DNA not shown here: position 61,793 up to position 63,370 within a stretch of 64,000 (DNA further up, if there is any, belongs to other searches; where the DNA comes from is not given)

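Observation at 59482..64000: Operon of an anchored coiled-coil protein plus three tandem paralogous polytopic membrane proteins of unknown family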

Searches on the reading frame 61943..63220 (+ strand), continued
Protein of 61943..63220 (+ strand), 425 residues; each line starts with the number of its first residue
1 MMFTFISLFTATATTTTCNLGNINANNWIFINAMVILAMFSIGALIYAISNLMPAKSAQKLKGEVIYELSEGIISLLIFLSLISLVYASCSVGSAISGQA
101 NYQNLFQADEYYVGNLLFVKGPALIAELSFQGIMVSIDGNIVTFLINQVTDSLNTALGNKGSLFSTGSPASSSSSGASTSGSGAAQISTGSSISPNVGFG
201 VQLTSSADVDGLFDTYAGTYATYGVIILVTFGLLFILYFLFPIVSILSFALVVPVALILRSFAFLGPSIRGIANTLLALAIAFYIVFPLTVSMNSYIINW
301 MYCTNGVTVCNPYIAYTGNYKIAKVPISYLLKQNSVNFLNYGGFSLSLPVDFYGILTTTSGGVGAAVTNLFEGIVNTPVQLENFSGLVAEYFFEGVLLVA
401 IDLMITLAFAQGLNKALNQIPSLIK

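Call 73: find_homologous_proteins(query=A5, max_evalue=0.001)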
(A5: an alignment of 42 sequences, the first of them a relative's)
Query A5 (42 sequences) (277 aa, profile of the alignment): 210 proteins with E <= 0.001 among 8000 candidates; the best 120 are listed.
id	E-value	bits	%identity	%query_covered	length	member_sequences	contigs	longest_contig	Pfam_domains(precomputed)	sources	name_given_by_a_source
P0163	2.0e-96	340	-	-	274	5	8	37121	-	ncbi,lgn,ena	-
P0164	4.3e-96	339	21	93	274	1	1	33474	-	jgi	jgi:hypothetical protein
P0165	6.6e-95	335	-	-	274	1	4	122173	-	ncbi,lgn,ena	-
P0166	1.6e-94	334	-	-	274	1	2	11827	-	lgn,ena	-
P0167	2.1e-94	334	19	67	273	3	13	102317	-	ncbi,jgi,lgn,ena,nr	ncbi:MAG: hypothetical protein M1354_02905 [Candidatus Marsarchaeota archaeon]|jgi:hypothetical prot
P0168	3.3e-94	333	25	90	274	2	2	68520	-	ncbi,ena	-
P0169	4.2e-94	333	56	100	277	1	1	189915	-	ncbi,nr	ncbi:MAG: hypothetical protein KGH60_00265 [Candidatus Micrarchaeota archaeon]|nr:hypothetical prote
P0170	3.0e-93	330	18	72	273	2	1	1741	-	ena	-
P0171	9.9e-93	328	55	100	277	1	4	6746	-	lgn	-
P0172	1.1e-92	328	-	-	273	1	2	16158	-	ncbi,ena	-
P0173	1.4e-92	328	55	100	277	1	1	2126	-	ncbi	ncbi:MAG: hypothetical protein ACREBW_03250 [Candidatus Micrarchaeaceae archaeon]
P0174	2.0e-92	327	-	-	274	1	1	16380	-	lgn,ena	-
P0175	2.2e-92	327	-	-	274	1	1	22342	-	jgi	jgi:hypothetical protein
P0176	4.6e-92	326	72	100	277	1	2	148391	-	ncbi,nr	ncbi:hypothetical protein M1373_01465 [Candidatus Marsarchaeota archaeon]|nr:hypothetical protein [C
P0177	7.5e-92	325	22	92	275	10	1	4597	-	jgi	jgi:hypothetical protein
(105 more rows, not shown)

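Call 76: search_protein_families(library=pfam, proteins=[L005:6412-6816:+, L005:7249-7782:+, L013:14701-15156:+, L089:7519-7956:+, L087:6927-7310:+, L005:7883-8614:+, L089:7974-8708:+], max_evalue=1)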
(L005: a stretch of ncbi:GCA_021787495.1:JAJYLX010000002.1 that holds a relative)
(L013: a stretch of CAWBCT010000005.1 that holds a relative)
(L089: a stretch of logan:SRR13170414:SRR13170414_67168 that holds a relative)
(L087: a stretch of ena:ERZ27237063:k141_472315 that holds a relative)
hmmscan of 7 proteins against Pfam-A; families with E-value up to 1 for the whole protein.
L005:6412-6816:+ (134 aa): 1 family
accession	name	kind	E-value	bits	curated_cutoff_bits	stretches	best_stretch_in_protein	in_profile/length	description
PF04956.18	TrbC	-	1.4e-05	25.6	27.9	1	15-113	9-98/98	TrbC/VIRB2 pilin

L005:7249-7782:+ (177 aa): 3 families
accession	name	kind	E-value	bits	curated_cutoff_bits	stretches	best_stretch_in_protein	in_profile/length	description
PF04956.18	TrbC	-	2.9e-05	24.6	27.9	1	17-112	12-98/98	TrbC/VIRB2 pilin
PF17280.7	DUF5345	-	0.16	12.6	27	1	51-75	38-62/77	Family of unknown function (DUF5345)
PF01252.23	Peptidase_A8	-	0.58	10.8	25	1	43-98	43-95/142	Signal peptidase (SPase) II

L013:14701-15156:+ (151 aa): 5 families
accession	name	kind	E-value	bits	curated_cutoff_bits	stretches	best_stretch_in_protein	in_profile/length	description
PF18895.5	T4SS_pilin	-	0.0013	19.2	26.6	1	38-112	3-69/71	Type IV secretion system pilin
PF20108.4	DUF6498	-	0.031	14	23.7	1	13-114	76-169/207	Family of unknown function (DUF6498)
PF04893.22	Yip1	-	0.04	14.2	28.6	1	14-116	25-129/173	Yip1 domain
PF06979.18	TMEM70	-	0.18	12.2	22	1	4-63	7-75/157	TMEM70/TMEM186/TMEM223 protein family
PF11027.13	DUF2615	-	0.22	12.1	23.4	1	84-129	49-93/104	Protein of unknown function (DUF2615)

L089:7519-7956:+ (145 aa): 2 families
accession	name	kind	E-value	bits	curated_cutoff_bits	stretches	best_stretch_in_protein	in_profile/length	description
PF04956.18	TrbC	-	3.5e-06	27.6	27.9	1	16-121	11-98/98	TrbC/VIRB2 pilin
PF18895.5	T4SS_pilin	-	0.00091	19.7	26.6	1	46-121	2-71/71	Type IV secretion system pilin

L087:6927-7310:+ (127 aa): 2 families
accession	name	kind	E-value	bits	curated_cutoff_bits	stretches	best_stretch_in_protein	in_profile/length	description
PF11992.13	TgpA_N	-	0.09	12.2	30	1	12-119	15-116/333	TgpA N-terminal domain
PF09500.16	YiiD_C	-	0.25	11.7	27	1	66-105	38-77/144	Putative thioesterase (yiiD_Cterm)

L005:7883-8614:+ (243 aa): 0 families

L089:7974-8708:+ (244 aa): 0 families

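Call 80: predict_structure(alignment_id=A6)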
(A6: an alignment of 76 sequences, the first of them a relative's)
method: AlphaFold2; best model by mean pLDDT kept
length: 277 residues; sequences in the alignment: 76
mean_pLDDT: 75.2   pTM: 0.50
mean pLDDT of the five models: 75.2, 74.0, 72.0, 70.7, 68.8
residues with pLDDT >= 90: 35; 70-90: 159; 50-70: 51; < 50: 32
segments of 3 or more residues with pLDDT < 50: 65-67, 71-74, 256-277
pLDDT, mean of each block of 10 residues (from residue 1): 71 91 87 91 88 66 51 59 82 88 66 71 72 73 69 86 89 86 84 71 81 89 89 80 80 54 41 38
secondary structure, 60 per line:
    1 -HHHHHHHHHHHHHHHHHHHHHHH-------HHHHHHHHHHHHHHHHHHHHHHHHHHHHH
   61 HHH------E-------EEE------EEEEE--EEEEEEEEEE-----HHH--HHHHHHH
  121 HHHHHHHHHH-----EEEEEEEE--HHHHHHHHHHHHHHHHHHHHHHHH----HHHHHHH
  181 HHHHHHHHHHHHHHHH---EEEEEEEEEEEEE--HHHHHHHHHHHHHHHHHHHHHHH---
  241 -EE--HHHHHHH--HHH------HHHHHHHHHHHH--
elements in order: H2-24 H32-63 E78-80 E87-91 E94-103 H114-130 E136-143 H146-169 H174-196 E200-212 H215-237 H246-252 H264-275
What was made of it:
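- AlphaFold2 model of g8: pLDDT 75 (call 80).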

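Call 83: fold_search(model_id=the predicted structure, library=pdb)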
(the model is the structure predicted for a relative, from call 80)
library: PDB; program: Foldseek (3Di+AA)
matches with E <= 10: 291; with E <= 0.001: 0
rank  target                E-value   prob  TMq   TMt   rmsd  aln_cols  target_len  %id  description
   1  7o41_A                6.7e-03  1.00  0.34  0.15   5.8       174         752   13  Hexameric composite model of the Inner Membrane Complex (IMC) with the Arches from the fully-assembled R388 type IV se (released 2022-06-22)
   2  7o42_E                1.1e-02  1.00  0.35  0.13   5.7       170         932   15  TrwK/VirB4unbound trimer of dimers complex (with Hcp1) from the R388 type IV secretion system determined by cryo-EM. (released 2022-06-22)
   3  8rtd_h                2.1e-02  0.99  0.34  0.23   5.9       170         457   15  Stalk-Arches-IMC structure from the fully-assembled R388 type IV secretion system determined by cryo-EM. (released 2024-06-19)
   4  8rtd_V                3.3e-02  0.99  0.34  0.16   6.0       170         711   15  Stalk-Arches-IMC structure from the fully-assembled R388 type IV secretion system determined by cryo-EM. (released 2024-06-19)
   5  8rtd_P                3.3e-02  0.99  0.34  0.15   5.9       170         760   15  Stalk-Arches-IMC structure from the fully-assembled R388 type IV secretion system determined by cryo-EM. (released 2024-06-19)
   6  8rtb_B                9.6e-02  0.96  0.34  0.16   6.0       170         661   15  Extended inner membrane complex (IMC) protomer structure (TrwM/VirB3-TrwK/VirB4-TrwI/VirB6-TrwG/VirB8-TrwE/VirB10) fro (released 2024-06-19)
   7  1yz7                  1.5e-01  0.51  0.17  0.25   8.6       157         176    8  Crystal structure of a C-terminal segment of the alpha subunit of aIF2 from Pyrococcus abyssi (released 2005-06-28)
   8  1z2l_B                3.1e-01  0.18  0.17  0.14   8.2       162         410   10  Crystal structure of Allantoate-amidohydrolase from E.coli K12 in complex with substrate Allantoate (released 2005-03-22)
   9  1lrz                  3.3e-01  0.35  0.20  0.14  16.0       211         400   11  x-ray crystal structure of staphylococcus aureus femA (released 2002-09-04)
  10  3ram_A                3.3e-01  0.16  0.18  0.14  10.5       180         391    8  Crystal structure of HmrA (released 2011-05-25)
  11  8zar_D                3.7e-01  0.13  0.17  0.13  37.5       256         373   13  EmrAB-TolC MFS-type tripartite multidrug efflux pump FA (released 2025-04-30)
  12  8j07_3O               4.0e-01  0.25  0.18  0.30  36.1       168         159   12  96nm repeat of human respiratory doublet microtubule and associated axonemal complexes (released 2023-07-26)
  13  5uh7_B                4.2e-01  0.23  0.14  0.26  16.2       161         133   11  Crystal structure of beta'MtbSI of Mycobacterium tuberculosis RNA polymerase (released 2017-04-12)
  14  2imo_A                4.5e-01  0.18  0.18  0.14   8.3       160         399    9  Crystal structure of allantoate amidohydrolase from Escherichia coli at pH 4.6 (released 2006-10-17)
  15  8jxh_D                4.7e-01  0.84  0.17  0.44  14.6       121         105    7  rat megalin RAP complex wingA (released 2024-06-19)
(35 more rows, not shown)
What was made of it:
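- Closest known: Bacterial T4SS inner-membrane complex. Same: The soluble domain of g8 has TrwK/VirB4 as its six best structural matches (call 83).
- The six best Foldseek PDB hits are all TrwK/VirB4 of R388: E = 6.7e-3 to 0.1, probability 0.96-1.00, 170-174 aligned columns (call 83).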

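Call 91: search_solved_structures(query=A7, max_evalue=1)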
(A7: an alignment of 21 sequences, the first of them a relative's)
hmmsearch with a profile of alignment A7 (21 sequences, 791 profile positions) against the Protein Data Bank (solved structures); distinct sequences matched with E-value up to 1: 2.
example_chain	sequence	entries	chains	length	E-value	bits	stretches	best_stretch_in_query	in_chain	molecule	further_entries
7mcc_A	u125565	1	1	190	0.00046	21.4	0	750-789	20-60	AI-designed TIM-barrel F2C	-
7smj_A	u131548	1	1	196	0.00057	21.1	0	750-789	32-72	AI-designed TIM-barrel F2N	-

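Call 92: search_solved_structures(query=A8, max_evalue=1)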
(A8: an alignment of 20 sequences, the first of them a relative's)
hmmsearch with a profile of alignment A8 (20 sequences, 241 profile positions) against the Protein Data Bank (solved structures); distinct sequences matched with E-value up to 1: 2.
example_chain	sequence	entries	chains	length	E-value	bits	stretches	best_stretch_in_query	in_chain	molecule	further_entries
9mmx_C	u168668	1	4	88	0.28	13.8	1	141-186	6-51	M protein, serotype 6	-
2xvc_A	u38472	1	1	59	0.88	12.2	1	199-239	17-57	ESCRT-III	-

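Call 93: search_protein_families(library=ncbifam, proteins=[L075:10001-11518:+, L001:17065-18573:+, L089:7519-7956:+, L005:6412-6816:+, L075:8327-9160:+, L075:9160-9990:+, L075:13047-15482:+, L005:7883-8614:+], max_evalue=0.1)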
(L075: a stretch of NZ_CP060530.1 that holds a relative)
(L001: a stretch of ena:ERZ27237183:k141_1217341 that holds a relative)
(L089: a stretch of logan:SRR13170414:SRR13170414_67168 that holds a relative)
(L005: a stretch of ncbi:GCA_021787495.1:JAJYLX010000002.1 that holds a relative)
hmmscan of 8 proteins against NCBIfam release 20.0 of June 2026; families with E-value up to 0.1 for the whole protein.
L075:10001-11518:+ (505 aa): 16 families
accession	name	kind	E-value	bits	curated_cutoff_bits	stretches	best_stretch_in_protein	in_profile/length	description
NF053655.1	CedD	equivalog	1.7e-18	66.6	600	2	212-375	353-512/527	DNA-translocating ATPase CedD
NF045971.1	conju_CD1110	equivalog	1e-17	63.7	325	1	38-326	393-672/752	VirB4-like conjugal transfer ATPase, CD1110 family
NF041017.1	DNA_import_CedB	equivalog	2.9e-16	59.2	700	2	234-341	427-537/590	DNA import protein CedB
NF045975.1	VirB4_plasma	equivalog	5.3e-16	57.5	590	1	57-327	512-808/894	Mbov_0397 family ICE element conjugal transfer ATPase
NF040937.1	HerA_Thermprot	equivalog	2.4e-14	52.7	800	1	48-396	129-466/487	DNA double-strand break repair helicase HerA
NF040819.1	helicase_HerA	equivalog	5.8e-14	51.5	970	1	284-375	404-501/561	DNA double-strand break repair helicase HerA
NF042943.1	HerA_antiphage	equivalog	5.6e-12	45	800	2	38-109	134-205/566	anti-phage-associated helicase HerA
TIGR00929.1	VirB4_CagE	subfamily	4.5e-10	38.4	643.1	1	49-329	422-683/792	VirB4 family type IV secretion/conjugal transfer ATPase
TIGR02746.1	TraC-F-type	equivalog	4.6e-10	38.1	567.05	1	56-370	426-738/800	type IV secretion system protein TraC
NF042944.1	HerA_antiphage_2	equivalog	5.3e-10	38.7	850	2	304-342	457-495/576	anti-phage-associated helicase HerA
NF010278.0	PRK13721.1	subfamily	1.6e-09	36.2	1177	1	56-372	475-792/874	type IV secretion system protein TraC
NF010447.0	PRK13873.1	equivalog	0.00028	18.9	1020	1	49-329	430-686/815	conjugal transfer protein TrbE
NF045973.1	conju_CD1115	equivalog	0.0026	16.7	250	0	52-96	16-58/442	VirD4-like conjugal transfer protein, CD1115 family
NF033849.1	ser_rich_anae_1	subfamily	0.0027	15.1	650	1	188-346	915-1094/1163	serine-rich protein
TIGR01792.1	urease_alph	equivalog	0.053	12.2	680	1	90-125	72-107/568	urease subunit alpha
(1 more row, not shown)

L001:17065-18573:+ (502 aa): 15 families
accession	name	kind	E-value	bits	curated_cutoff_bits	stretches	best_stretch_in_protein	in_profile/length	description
NF053655.1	CedD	equivalog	2.5e-20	72.7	600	2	218-375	357-512/527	DNA-translocating ATPase CedD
NF045971.1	conju_CD1110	equivalog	1.3e-17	63.4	325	1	38-363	393-713/752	VirB4-like conjugal transfer ATPase, CD1110 family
NF041017.1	DNA_import_CedB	equivalog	4.5e-17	61.9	700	2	237-373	430-571/590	DNA import protein CedB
NF040937.1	HerA_Thermprot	equivalog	2.6e-16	59.1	800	1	236-398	303-468/487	DNA double-strand break repair helicase HerA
NF045975.1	VirB4_plasma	equivalog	4.2e-15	54.5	590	1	44-327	500-808/894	Mbov_0397 family ICE element conjugal transfer ATPase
NF040819.1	helicase_HerA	equivalog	3.2e-14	52.4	970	1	273-375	393-501/561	DNA double-strand break repair helicase HerA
TIGR02746.1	TraC-F-type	equivalog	2.6e-13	48.8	567.05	1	55-369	424-737/800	type IV secretion system protein TraC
NF042943.1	HerA_antiphage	equivalog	7.5e-11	41.3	800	2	37-112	133-208/566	anti-phage-associated helicase HerA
TIGR00929.1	VirB4_CagE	subfamily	1.1e-09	37.2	643.1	1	49-329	422-683/792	VirB4 family type IV secretion/conjugal transfer ATPase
NF042944.1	HerA_antiphage_2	equivalog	1.3e-09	37.4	850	1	304-355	457-508/576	anti-phage-associated helicase HerA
NF010278.0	PRK13721.1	subfamily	6.8e-09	34.2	1177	1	56-369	475-789/874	type IV secretion system protein TraC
TIGR03783.1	Bac_Flav_CT_G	subfamily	9.1e-06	23.8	261.55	1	206-338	594-729/829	TraG family conjugative transposon ATPase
NF045973.1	conju_CD1115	equivalog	0.002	17.1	250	1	39-106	3-68/442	VirD4-like conjugal transfer protein, CD1115 family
NF033849.1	ser_rich_anae_1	subfamily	0.0082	13.5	650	1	203-343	933-1091/1163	serine-rich protein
NF010447.0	PRK13873.1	equivalog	0.077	10.9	1020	0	280-329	635-686/815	conjugal transfer protein TrbE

L089:7519-7956:+ (145 aa): 0 families

L005:6412-6816:+ (134 aa): 1 family
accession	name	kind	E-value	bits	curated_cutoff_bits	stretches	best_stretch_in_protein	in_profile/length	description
NF053524.1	thylo_ssl2009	equivalog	0.091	13.5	58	0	80-105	3-28/90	ssl2009 family thylakoid membrane protein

L075:8327-9160:+ (277 aa): 1 family
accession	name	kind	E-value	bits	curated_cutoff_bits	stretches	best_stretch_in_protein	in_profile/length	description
NF007933.0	PRK10649.1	subfamily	0.012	14.2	404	1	13-56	46-89/577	phosphoethanolamine transferase CptA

L075:9160-9990:+ (276 aa): 1 family
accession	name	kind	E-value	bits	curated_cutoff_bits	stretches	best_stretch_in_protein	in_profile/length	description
NF045975.1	VirB4_plasma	equivalog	0.00022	19.1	590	1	6-260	24-276/894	Mbov_0397 family ICE element conjugal transfer ATPase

L075:13047-15482:+ (811 aa): 0 families

L005:7883-8614:+ (243 aa): 1 family
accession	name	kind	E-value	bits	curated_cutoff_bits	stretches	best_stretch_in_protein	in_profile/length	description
NF041043.1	BPSS1780_fam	subfamily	0.00039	19.7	90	1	143-229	148-233/247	BPSS1780 family membrane protein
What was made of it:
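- On Type IV secretion / conjugation-type machinery (mating-pair-formation module): N-terminal-domain-like modules are on the separate proteins g8 and g9: Foldseek top six hits are TrwK, E = 6.7e-3 and probability 1.00 (call 83), and g9 matches VirB4_plasma positions 24-276 at 2e-4 (call 93).
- On Ced system (NCBIfam CedA, CedB, CedD equivalogs): CedB scores 59-62 bits against a cut-off of 700 (call 93).
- On HerA-NurA repair or HerA-based defence systems: HerA models match the ATPase at 2e-14 to 5e-10 (call 93).
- Closest known: Ced system of Sulfolobales. Same: CedD and CedB are the best and third-best NCBIfam matches of the ATPase (call 93).
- NCBIfam: CedD 2e-18 to 2.5e-20, VirB4-like CD1110 1e-17, CedB 3e-16, VirB4_plasma 5e-16, HerA 2e-14, TraC and VirB4_CagE about 1e-10 (call 93). 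The ATPase aligns to positions 512-808 of the same model (call 93). The ATPase scores about as well against HerA as against VirB4, and all scores are far below the curated cut-offs (call 93).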
